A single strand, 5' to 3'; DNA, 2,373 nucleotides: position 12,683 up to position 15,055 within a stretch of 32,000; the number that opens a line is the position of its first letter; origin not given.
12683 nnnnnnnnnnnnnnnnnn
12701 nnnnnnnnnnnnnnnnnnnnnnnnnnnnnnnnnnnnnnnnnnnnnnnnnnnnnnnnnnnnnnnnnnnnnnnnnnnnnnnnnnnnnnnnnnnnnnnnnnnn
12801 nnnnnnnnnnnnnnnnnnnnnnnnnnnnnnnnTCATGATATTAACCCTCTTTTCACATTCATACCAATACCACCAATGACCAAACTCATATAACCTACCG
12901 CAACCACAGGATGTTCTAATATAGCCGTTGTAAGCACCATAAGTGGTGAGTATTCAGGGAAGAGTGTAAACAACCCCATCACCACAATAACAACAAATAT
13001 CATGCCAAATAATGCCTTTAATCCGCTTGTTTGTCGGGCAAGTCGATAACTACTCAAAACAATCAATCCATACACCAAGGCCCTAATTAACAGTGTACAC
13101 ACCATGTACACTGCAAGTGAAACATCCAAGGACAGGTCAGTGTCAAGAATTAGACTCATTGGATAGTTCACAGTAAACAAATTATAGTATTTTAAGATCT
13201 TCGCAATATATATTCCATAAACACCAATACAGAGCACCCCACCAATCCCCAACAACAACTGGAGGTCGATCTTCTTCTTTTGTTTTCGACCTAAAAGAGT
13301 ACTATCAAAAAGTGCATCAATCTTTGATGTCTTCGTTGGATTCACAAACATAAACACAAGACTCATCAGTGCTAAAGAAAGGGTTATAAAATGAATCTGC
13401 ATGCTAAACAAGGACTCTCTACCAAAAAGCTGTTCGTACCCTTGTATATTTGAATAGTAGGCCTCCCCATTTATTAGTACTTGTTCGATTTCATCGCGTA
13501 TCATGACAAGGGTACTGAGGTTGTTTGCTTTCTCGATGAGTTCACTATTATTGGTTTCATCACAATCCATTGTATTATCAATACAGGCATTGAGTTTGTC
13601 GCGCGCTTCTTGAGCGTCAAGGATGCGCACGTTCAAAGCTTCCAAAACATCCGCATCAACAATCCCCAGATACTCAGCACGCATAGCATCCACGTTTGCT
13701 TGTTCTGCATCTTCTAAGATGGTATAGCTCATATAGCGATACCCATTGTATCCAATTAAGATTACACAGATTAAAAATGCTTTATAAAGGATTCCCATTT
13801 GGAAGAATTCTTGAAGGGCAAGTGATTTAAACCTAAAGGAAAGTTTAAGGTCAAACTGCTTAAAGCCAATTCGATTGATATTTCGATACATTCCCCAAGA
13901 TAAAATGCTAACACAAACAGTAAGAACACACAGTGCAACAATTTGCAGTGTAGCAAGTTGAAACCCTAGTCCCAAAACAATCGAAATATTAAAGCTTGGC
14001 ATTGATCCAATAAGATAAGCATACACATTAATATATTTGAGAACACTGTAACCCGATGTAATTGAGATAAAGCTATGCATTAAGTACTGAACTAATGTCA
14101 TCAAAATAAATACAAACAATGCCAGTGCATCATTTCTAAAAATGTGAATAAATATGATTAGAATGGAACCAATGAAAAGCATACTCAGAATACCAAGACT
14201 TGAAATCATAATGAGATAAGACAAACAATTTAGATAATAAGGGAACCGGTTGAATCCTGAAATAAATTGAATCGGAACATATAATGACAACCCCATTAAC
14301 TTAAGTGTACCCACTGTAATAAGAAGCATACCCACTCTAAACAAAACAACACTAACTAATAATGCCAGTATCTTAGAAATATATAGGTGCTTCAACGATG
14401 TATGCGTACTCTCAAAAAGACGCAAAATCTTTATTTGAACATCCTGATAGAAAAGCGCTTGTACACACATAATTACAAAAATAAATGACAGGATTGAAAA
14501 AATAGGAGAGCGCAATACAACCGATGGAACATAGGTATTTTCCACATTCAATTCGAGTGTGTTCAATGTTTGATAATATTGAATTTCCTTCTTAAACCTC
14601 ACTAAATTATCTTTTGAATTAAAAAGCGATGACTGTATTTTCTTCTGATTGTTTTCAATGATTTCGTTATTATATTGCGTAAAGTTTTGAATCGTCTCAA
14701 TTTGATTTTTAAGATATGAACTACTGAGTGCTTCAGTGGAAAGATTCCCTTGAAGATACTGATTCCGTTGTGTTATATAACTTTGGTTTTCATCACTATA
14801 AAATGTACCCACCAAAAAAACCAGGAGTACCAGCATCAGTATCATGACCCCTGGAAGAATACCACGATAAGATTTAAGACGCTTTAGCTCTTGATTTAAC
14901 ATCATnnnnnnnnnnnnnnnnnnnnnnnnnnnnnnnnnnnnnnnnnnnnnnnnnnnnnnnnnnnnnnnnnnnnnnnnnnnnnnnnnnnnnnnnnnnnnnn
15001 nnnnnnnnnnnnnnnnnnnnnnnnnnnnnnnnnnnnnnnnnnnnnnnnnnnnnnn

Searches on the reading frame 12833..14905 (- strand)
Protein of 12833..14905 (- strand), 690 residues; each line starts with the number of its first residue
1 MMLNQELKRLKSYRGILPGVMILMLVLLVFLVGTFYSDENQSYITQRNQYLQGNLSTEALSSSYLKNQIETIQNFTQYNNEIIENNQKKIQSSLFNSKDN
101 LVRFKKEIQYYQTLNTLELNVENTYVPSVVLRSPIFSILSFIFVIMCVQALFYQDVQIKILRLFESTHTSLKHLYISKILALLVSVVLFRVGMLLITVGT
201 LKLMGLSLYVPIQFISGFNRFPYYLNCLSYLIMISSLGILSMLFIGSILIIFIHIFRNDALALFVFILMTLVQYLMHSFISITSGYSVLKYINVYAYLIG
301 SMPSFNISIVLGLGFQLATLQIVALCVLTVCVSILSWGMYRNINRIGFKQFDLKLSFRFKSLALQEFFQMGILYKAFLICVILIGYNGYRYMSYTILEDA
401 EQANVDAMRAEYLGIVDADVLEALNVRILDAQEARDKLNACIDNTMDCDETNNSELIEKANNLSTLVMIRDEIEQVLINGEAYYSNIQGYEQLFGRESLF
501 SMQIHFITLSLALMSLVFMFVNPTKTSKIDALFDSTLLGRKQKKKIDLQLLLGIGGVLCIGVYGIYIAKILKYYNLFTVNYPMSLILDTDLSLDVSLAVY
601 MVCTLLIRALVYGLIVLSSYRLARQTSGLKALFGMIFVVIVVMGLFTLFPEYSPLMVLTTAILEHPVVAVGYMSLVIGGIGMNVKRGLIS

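Call 4: search_protein_families(library=pfam, max_evalue=1, proteins=[window:12833-14905:-])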
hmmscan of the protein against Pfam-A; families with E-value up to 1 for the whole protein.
window:12833-14905:- (690 aa): 0 families

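Call 5: search_protein_families(library=ncbifam, max_evalue=1, proteins=[window:12833-14905:-])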
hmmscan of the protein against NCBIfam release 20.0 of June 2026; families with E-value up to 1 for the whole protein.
window:12833-14905:- (690 aa): 0 families
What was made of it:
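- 12833..14905 (-): Cassette B permease (690 aa, about 12 TM segments in two halves, each beginning with a TM and a large loop). No Pfam or NCBIfam match (calls 4, 5).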

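Call 21: find_homologous_proteins(query=window:12833-14905:-, max_evalue=0.001)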
Query window:12833-14905:- (690 aa): 1 proteins with E <= 0.001 among 8000 candidates.
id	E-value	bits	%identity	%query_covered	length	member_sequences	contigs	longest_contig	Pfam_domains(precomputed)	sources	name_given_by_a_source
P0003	0.0e+0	1458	100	100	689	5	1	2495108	-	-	-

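Call 48: find_related_loci(query=A5, collection=metagenome_contigs, flank=10000)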
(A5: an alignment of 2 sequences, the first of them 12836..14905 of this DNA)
Query A5 (690 aa) in metagenome_contigs; peptide patterns used: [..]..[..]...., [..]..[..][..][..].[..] (x = any residue, [..] = any of these).
171 stretches matched a pattern, but none encodes a relative of the query by tblastn (E <= 1e-3).

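Call 64: search_solved_structures(query=A5, max_evalue=10, show_alignments=1)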
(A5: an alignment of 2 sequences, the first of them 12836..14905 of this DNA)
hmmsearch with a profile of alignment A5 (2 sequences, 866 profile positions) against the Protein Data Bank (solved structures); distinct sequences matched with E-value up to 10: 1.
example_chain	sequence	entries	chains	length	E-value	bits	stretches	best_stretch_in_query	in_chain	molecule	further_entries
7cqz_A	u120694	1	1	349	0.92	10.7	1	93-145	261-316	Terminal nucleotidyltransferase 5C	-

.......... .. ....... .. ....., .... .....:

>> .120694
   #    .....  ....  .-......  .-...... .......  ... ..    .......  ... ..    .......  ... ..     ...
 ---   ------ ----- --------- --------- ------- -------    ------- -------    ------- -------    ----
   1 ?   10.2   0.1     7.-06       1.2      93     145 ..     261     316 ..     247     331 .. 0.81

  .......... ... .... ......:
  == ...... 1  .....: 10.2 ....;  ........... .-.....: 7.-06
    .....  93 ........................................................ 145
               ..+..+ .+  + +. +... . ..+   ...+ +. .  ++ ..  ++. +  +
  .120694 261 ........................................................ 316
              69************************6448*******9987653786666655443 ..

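Call 85: search_protein_families(library=padloc, max_evalue=0.1, proteins=[P0007, L085:8713-9828:+, window:12836-14905:-, L085:10683-12695:+])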
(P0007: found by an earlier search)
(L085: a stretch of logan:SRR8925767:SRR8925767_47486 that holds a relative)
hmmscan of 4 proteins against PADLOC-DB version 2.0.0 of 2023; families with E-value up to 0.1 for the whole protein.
P0007 (128 aa): 0 families

L085:8713-9828:+ (372 aa): 0 families

window:12836-14905:- (690 aa): 0 families

L085:10683-12695:+ (671 aa): 0 families

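Call 86: search_protein_families(library=phrogs, max_evalue=0.1, proteins=[P0007, L085:8713-9828:+, window:12836-14905:-, L085:10683-12695:+])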
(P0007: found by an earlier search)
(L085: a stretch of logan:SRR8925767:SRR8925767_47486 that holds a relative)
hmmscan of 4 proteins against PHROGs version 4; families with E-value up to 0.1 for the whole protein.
P0007 (128 aa): 1 family
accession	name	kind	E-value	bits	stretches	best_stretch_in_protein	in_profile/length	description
phrog_9397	-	unknown function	0.021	15.9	1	29-102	32-100/110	-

L085:8713-9828:+ (372 aa): 3 families
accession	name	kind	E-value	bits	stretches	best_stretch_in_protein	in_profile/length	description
phrog_23556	-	unknown function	0.022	15.7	1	121-181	12-73/135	-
phrog_20285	-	unknown function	0.027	15.7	1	3-32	2-31/118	-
phrog_3649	-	unknown function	0.036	14.1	1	286-363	111-191/375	-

window:12836-14905:- (690 aa): 2 families
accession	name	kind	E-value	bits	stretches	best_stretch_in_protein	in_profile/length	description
phrog_31758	-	unknown function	0.071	13.7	0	27-102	94-169/192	-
phrog_739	-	lysis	0.075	14.3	1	21-92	9-80/122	Rz-like spanin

L085:10683-12695:+ (671 aa): 0 families

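Call 87: search_protein_families(library=pfam, max_evalue=1, proteins=[P0007, L085:8713-9828:+, L085:10683-12695:+, L085:9824-10678:+, L085:12716-12961:+, L087:6513-7160:+, L085:7848-8018:+, L085:4963-6327:-, L085:6549-6998:+])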
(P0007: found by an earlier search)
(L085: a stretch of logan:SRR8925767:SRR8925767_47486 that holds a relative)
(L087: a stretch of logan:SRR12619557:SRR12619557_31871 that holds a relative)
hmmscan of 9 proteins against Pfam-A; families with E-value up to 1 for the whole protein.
P0007 (128 aa): 0 families

L085:8713-9828:+ (372 aa): 1 family
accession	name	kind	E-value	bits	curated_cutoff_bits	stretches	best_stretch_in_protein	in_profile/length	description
PF12945.12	PilZNR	-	0.066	13.8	23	0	250-299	6-55/85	Flagellar protein YcgR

L085:10683-12695:+ (671 aa): 1 family
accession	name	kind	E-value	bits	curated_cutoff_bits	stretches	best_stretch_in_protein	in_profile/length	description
PF10614.14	CsgF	-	0.17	12.5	25.8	0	52-97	35-77/132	Type VIII secretion system (T8SS), CsgF protein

L085:9824-10678:+ (285 aa): 22 families
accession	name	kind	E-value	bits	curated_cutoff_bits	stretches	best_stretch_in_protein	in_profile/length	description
PF00005.33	ABC_tran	-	1.5e-32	113.5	25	1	24-166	2-137/137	ABC transporter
PF13304.12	AAA_21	-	7.3e-11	43.1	27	2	135-194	235-298/304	AAA domain, putative AbiEii toxin, Type IV TA system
PF13175.12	AAA_15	-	2.1e-07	31.4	32.1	1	22-63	13-51/374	AAA ATPase domain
PF13476.12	AAA_23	-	9.2e-07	30.1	27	1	24-67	11-54/201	AAA domain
PF02463.25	SMC_N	-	3.6e-06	27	40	1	24-194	16-197/220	RecF/RecN/SMC N terminal domain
PF13555.12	AAA_29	-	0.00011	22.2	27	1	30-66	19-55/61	P-loop containing region of AAA domain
PF03193.22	RsgA_GTPase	-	0.00053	20.3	30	1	10-65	84-139/174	RsgA GTPase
PF00004.35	AAA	-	0.0056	17.6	21.2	0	37-70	3-34/131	ATPase family associated with various cellular activities (AAA)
PF13401.12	AAA_22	-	0.015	16.1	27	1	31-66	4-40/130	AAA domain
PF06414.18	Zeta_toxin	-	0.019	14.9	22.3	1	31-82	15-66/199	Zeta toxin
PF13191.12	AAA_16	-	0.025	15.5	32.6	1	32-70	24-63/167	AAA ATPase domain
PF00448.28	SRP54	-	0.028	14.5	22.7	1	34-59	3-28/196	SRP54-type protein, GTPase domain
PF13604.12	AAA_30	-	0.046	13.9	27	1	34-63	20-49/191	AAA domain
PF20720.3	nSTAND3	-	0.055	13.6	27.2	1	36-70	21-54/155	Novel STAND NTPase 3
PF11264.13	ThylakoidFormat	-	0.071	13.2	27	1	30-91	140-201/216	Thylakoid formation protein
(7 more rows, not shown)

L085:12716-12961:+ (82 aa): 1 family
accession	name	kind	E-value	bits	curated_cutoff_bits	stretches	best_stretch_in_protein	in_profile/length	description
PF16390.11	DUF4999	-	0.0044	17.6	25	1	6-39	13-47/76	Domain of unknown function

L087:6513-7160:+ (216 aa): 2 families
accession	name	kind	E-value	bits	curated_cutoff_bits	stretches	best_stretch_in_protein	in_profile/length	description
PF08341.16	TED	-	1.7e-07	32.1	22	1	71-132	1-74/102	Thioester domain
PF20610.3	TED_2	-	1.4e-05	25.5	27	1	52-113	12-70/131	Thioester domain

L085:7848-8018:+ (57 aa): 8 families
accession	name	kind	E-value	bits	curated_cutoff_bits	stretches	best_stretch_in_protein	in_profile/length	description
PF13384.12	HTH_23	-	1.2e-06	28.5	24.6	1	8-53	2-46/50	Homeodomain-like domain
PF13551.12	HTH_29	-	4.6e-05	23.9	28.1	1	17-56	5-44/64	Winged helix-turn helix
PF02954.25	HTH_8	-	0.00093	19.3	22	1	22-48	16-42/42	Bacterial regulatory protein, Fis family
PF03997.17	VPS28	-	0.026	14.7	24.5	1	14-52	5-43/188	VPS28 protein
PF20492.3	ERM_helical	-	0.027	14.9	40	1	10-50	5-45/120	Ezrin/radixin/moesin, alpha-helical domain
PF15943.11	YdaS_toxin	-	0.036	14.3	30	1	17-47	1-31/65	Bacterial toxin YdaS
PF13545.12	HTH_Crp_2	-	0.13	12.7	27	1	4-52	6-50/70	Crp-like helix-turn-helix domain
PF13542.12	HTH_Tnp_ISL3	-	0.17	11.8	27.4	1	24-48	27-50/51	Helix-turn-helix domain of transposase family ISL3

L085:4963-6327:- (454 aa): 2 families
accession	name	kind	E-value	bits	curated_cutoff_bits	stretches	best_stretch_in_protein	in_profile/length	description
PF03413.25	PepSY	-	0.0067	17.2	24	1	229-260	27-57/60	Peptidase propeptide and YPEB domain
PF18798.6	LPD3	-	0.1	13.2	27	1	64-132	13-74/114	Large polyvalent protein-associated domain 3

L085:6549-6998:+ (150 aa): 0 families

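Call 99: find_related_loci(query=A10, collection=viral_contigs, flank=10000)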
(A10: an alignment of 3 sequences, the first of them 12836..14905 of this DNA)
Query A10 (690 aa) in viral_contigs; peptide patterns used: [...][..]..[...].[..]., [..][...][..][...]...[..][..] (x = any residue, [..] = any of these).
438 stretches matched a pattern, but none encodes a relative of the query by tblastn (E <= 1e-3).

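Call 100: search_solved_structures(query=A10, max_evalue=10)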
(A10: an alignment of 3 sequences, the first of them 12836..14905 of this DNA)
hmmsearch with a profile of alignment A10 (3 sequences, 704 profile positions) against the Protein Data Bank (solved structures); distinct sequences matched with E-value up to 10: 9.
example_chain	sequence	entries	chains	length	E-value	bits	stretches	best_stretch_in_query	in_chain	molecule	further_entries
7w81_A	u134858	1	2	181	0.034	15.7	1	394-485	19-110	Iron-regulated surface determinant protein H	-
7xld_A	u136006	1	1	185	0.035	15.7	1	394-485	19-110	Iron-regulated surface determinant protein H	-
9s3p_E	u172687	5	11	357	0.069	14.7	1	394-485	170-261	Iron-regulated surface determinant protein H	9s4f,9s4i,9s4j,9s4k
4xs0_C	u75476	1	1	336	0.077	14.5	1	394-485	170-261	Iron-regulated surface determinant protein H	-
4ij2_E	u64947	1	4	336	0.077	14.5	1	394-485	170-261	Iron-regulated surface determinant protein H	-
6tb2_D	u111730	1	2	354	0.085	14.4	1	394-485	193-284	Cell wall surface anchor family protein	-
9szw_C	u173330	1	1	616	0.17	13.4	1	394-485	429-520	Iron-regulated surface determinant protein H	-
3jbn_AR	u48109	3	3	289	0.31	12.6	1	33-107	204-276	60S ribosomal protein uL18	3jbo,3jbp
3j79_R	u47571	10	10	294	0.4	12.2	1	33-107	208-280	60S ribosomal protein uL18 | 60S ribosomal protein L5, putative | 60S ribosomal protein L5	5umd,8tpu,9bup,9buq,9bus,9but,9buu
